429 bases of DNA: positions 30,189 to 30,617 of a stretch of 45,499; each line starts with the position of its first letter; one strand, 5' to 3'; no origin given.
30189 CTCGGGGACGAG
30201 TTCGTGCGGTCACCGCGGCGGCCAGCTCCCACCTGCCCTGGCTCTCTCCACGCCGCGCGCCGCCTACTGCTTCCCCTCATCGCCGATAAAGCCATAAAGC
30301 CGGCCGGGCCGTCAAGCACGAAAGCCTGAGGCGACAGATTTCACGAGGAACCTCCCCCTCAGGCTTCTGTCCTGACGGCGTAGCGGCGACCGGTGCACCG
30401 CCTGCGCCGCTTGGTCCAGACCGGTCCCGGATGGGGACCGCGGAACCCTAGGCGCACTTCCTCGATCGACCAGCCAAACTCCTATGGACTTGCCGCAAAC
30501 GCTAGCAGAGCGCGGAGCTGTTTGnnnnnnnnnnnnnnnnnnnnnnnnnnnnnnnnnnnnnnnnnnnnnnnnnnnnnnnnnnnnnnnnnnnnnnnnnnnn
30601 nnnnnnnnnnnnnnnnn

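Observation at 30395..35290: Two copies of a conserved bipartite motif, each upstream of an amino-acid biosynthesis operon (ilv-leu and gltB)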

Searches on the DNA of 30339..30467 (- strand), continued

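Call 71: search_with_rna_model(model_id=R1, sources=[L004, L006, L007, L008, L009, L010, L012, L013, L014, L015, L016, L017, L018, L019, L020, L021, L022, L023, L024, L025, L026, L027, L028, L031, L032, L035, L036, L038, L040, L041, L043, L044, L045, L046, L047, L048, L049, L050, L051, L053, L054, L056, L057, L058, L059, L060, L061, L062, L064, L065, L066, L067, L068, L069, L070, L071, L072, L074, L075, L076, L077, L078, L081, L082, L083, L084, L085, L086, L087, L088, L089, L090, L091, L092, L093, L094, L095, L096, L097, L100, L101, L102, L103, L106, L107, L108, L109, L110, L111, L113, L115, L117, L118, L119, L121, L122, L123, L124, L134, L137], max_evalue=0.001, make_alignment=true)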
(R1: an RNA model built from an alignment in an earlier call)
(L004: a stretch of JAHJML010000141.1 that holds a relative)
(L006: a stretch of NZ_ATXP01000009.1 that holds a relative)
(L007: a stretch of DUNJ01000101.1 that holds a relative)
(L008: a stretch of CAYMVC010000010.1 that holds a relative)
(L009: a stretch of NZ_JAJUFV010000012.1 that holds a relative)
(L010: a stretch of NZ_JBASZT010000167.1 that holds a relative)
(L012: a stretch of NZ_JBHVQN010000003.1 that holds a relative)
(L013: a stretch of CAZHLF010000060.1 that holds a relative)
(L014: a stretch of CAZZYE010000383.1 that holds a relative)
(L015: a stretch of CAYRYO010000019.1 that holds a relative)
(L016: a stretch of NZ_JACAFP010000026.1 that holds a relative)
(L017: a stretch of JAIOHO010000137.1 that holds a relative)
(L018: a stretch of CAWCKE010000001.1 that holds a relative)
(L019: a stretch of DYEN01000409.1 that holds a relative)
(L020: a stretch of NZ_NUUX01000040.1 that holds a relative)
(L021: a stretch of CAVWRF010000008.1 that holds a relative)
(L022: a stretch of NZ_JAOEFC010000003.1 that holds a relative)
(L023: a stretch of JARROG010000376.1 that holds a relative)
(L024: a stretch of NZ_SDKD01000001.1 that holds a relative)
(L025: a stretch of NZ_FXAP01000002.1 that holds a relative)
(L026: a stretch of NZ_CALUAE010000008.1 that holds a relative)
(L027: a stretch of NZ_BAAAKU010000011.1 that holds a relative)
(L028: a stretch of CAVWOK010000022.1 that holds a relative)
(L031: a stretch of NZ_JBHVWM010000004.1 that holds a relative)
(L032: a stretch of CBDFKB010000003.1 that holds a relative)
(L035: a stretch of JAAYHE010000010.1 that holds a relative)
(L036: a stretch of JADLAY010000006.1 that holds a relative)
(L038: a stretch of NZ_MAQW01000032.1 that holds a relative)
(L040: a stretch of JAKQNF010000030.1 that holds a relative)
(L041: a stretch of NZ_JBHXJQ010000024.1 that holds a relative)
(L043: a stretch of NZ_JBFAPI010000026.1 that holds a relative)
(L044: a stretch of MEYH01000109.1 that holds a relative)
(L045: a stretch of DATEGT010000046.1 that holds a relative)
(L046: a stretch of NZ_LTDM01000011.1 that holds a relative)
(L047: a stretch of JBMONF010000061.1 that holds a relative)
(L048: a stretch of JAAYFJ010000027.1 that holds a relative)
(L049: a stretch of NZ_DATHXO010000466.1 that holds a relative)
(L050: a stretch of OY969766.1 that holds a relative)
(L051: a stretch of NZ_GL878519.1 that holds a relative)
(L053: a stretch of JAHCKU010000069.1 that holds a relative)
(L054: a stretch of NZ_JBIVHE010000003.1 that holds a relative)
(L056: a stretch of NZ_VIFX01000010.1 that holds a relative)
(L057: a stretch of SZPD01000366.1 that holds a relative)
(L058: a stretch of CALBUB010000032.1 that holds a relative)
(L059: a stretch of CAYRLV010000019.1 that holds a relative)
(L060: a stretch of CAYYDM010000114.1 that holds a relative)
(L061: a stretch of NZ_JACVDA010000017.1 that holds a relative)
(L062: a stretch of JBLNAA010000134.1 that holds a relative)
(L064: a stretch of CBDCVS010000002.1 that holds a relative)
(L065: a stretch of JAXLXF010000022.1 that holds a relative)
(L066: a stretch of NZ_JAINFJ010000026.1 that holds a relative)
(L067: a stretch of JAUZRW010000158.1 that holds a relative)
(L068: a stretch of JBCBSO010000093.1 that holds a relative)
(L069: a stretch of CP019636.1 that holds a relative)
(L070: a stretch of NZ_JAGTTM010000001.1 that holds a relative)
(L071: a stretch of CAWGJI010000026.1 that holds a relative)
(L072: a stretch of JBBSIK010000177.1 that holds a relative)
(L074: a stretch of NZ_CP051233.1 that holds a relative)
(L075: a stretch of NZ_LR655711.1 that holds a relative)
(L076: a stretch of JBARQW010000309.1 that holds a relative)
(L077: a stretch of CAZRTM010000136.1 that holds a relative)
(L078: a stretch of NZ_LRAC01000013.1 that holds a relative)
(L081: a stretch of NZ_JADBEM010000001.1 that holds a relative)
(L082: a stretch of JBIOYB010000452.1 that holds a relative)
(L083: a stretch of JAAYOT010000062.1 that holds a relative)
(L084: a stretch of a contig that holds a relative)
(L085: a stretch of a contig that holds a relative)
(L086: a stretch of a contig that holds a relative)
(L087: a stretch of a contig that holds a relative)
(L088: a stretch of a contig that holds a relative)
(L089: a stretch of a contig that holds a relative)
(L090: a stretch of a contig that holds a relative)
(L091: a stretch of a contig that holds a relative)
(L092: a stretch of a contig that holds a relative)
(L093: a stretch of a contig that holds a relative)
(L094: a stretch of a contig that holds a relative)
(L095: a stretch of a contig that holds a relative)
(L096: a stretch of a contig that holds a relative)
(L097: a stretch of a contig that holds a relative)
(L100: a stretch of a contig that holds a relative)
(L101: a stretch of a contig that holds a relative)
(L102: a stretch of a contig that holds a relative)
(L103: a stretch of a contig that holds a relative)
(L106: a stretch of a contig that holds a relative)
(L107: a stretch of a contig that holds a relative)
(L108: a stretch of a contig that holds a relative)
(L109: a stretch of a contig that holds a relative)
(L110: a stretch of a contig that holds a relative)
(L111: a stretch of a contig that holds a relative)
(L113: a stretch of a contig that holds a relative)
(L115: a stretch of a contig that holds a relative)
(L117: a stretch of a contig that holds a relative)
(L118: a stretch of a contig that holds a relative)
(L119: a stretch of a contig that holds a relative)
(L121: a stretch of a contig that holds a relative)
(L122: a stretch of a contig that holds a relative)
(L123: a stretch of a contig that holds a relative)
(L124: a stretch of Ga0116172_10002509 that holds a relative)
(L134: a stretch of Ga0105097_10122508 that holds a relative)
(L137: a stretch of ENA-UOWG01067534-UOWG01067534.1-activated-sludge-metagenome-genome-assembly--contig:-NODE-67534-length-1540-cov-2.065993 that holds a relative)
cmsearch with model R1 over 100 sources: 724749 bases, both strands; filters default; matches with E-value up to 0.001: 102.
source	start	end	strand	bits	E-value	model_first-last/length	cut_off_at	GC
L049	2270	2393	-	96.2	7e-23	1-123/123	no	0.48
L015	5582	5700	-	95.2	1.3e-22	1-123/123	no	0.51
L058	4249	4366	+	93.5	3.8e-22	1-123/123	no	0.5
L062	2972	3091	-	90.1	3e-21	1-123/123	no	0.48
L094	7080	7204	+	89.9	3.5e-21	1-123/123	no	0.47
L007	5718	5860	-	89.8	3.8e-21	1-123/123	no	0.48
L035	4430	4550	-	89.5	4.5e-21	1-123/123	no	0.55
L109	1788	1908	-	89.5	4.6e-21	1-123/123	no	0.44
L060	5038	5177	+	87.8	1.3e-20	1-123/123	no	0.44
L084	2851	2968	+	87.4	1.7e-20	1-123/123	no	0.55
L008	5923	6043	-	86.5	2.9e-20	1-123/123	no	0.5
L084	5090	5207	+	86.5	2.9e-20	1-123/123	no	0.53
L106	1215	1333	+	86.3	3.2e-20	1-123/123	no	0.59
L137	637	767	-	86.2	3.5e-20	1-123/123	no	0.63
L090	6289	6406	-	86.1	3.8e-20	1-123/123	no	0.51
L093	4383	4497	+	86.1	3.8e-20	1-123/123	no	0.47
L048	674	788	-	85.9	4.2e-20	1-123/123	no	0.49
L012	4089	4212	-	85.5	5.5e-20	1-123/123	no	0.45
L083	1087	1241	+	83.7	1.7e-19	1-123/123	no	0.43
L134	1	140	-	83.1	2.4e-19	1-123/123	no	0.61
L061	7319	7433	+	82.3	4e-19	1-123/123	no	0.42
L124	8017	8155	-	82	4.7e-19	1-123/123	no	0.66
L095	5887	5999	-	82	4.8e-19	1-123/123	no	0.55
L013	3022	3131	+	81.8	5.5e-19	1-114/123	3'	0.5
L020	2381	2506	+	81.3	7.5e-19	1-123/123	no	0.45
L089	6535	6660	+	81.3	7.5e-19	1-123/123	no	0.45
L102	4165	4290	+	81.3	7.5e-19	1-123/123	no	0.45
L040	7619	7758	-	79.5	2.3e-18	1-123/123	no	0.61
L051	3840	3960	-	79.1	2.9e-18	1-123/123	no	0.47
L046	2211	2336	-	76.6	1.4e-17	1-123/123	no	0.43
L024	7432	7581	+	75.9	2.1e-17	1-123/123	no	0.54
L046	1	92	-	70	8.3e-16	1-95/123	3'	0.47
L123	7575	7690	-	67.7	3.5e-15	1-123/123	no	0.47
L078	129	265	-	67.4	4.2e-15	1-123/123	no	0.53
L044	7157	7253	+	64.4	2.6e-14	1-97/123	3'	0.34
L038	1066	1197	+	63.1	5.9e-14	1-123/123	no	0.51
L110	1164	1290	-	58.6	9.6e-13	1-123/123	no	0.64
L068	7324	7452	+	55.6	6.2e-12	1-123/123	no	0.66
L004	4518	4641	+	54.9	9.5e-12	1-123/123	no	0.65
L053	2649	2780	-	54.3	1.4e-11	1-123/123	no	0.59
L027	800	925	-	53.8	1.9e-11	1-123/123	no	0.67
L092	4666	4797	-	53.8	1.9e-11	1-123/123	no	0.69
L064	3993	4112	-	53.6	2.2e-11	1-123/123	no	0.53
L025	873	1004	+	53.2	2.8e-11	1-123/123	no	0.69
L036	182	310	+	52.1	5.5e-11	1-123/123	no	0.63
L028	6520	6653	-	51.4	8.6e-11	1-123/123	no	0.71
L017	502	623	-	51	1.1e-10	1-123/123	no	0.57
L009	496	623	+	50.9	1.2e-10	1-123/123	no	0.68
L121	3749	3876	-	50.9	1.2e-10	1-123/123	no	0.69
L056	7846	7978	-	50.4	1.6e-10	1-123/123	no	0.71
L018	7710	7835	-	50.4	1.6e-10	1-123/123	no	0.72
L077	5200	5325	-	50.2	1.8e-10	1-123/123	no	0.58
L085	3537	3667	-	49.8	2.2e-10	1-123/123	no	0.66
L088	699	822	-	49.6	2.6e-10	1-123/123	no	0.65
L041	5916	6044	-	49.6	2.6e-10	1-123/123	no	0.71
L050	928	1058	+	48.9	4.1e-10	1-123/123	no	0.64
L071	6144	6270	+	48.6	5e-10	1-123/123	no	0.65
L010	3270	3393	-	48.4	5.5e-10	1-123/123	no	0.72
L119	1625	1759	+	48.3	6e-10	1-123/123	no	0.67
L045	4580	4710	+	48.2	6.2e-10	1-123/123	no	0.65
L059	3669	3794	+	48.1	6.6e-10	1-123/123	no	0.65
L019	247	373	-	47.8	8e-10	1-123/123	no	0.66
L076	1444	1559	-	47.7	8.3e-10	1-123/123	no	0.62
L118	2283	2414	-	47.6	8.9e-10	1-123/123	no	0.64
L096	4878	4975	-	47.5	9.4e-10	12-108/123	no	0.69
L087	6837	6957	+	47.4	1e-09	1-123/123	no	0.69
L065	778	892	+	47.3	1.1e-09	12-106/123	no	0.66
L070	6708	6832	-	47.3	1.1e-09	1-123/123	no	0.7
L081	3458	3596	+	47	1.3e-09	1-123/123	no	0.61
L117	5833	5930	+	46.1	2.3e-09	12-107/123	no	0.69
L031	2668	2806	-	45.2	4e-09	1-123/123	no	0.66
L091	7093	7216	+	45.1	4.2e-09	1-123/123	no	0.64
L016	7752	7899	-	45.1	4.2e-09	1-123/123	no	0.69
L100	3411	3533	+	44.9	4.9e-09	1-123/123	no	0.67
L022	4084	4185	+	44.6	5.9e-09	12-107/123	no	0.73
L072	2724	2842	-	44.5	6.3e-09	1-123/123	no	0.56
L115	7006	7127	+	44.4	6.6e-09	1-123/123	no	0.56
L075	5189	5313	+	44.1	8.1e-09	1-123/123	no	0.69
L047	1307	1432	-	44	8.5e-09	1-123/123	no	0.63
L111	6966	7091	-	44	8.5e-09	1-123/123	no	0.63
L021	7408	7536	-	43.9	8.9e-09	1-123/123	no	0.71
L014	1337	1459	-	43.5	1.2e-08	1-123/123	no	0.49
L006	2478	2616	+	43.4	1.2e-08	1-123/123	no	0.6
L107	2618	2752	-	43.3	1.3e-08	1-123/123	no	0.62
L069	4464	4588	+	43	1.6e-08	1-123/123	no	0.52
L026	2474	2598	-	42.8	1.8e-08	1-123/123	no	0.66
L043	375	490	+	41.4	4.3e-08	12-108/123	no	0.68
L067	4491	4605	+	41.2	4.9e-08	1-123/123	no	0.5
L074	995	1108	+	40.9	5.8e-08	1-123/123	no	0.64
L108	791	906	-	39.6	1.3e-07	1-123/123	no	0.63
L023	133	265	-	38.6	2.4e-07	1-123/123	no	0.64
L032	5143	5257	+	37.7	4.1e-07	1-123/123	no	0.59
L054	1834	1950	-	37.3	5.4e-07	1-123/123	no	0.68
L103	6502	6547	+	36.9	6.9e-07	13-62/123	no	0.65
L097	2658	2704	+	36.5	8.7e-07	13-62/123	no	0.7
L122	3810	3932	+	36.1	1.1e-06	12-107/123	no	0.73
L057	3731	3856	+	36.1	1.2e-06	1-123/123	no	0.58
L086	4757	4886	-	35.8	1.4e-06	1-123/123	no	0.72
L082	5966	6024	+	35.5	1.6e-06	13-62/123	no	0.66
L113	6543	6680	-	34.7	2.7e-06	1-123/123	no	0.57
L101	4185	4238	-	34.2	3.8e-06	13-62/123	no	0.72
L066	217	332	-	32.9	8.6e-06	1-123/123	no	0.64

Alignment A4: 102 matches aligned to the model, 244 columns, each read 5' to 3' on its own strand. Consensus structure (alignment columns), stored with it:
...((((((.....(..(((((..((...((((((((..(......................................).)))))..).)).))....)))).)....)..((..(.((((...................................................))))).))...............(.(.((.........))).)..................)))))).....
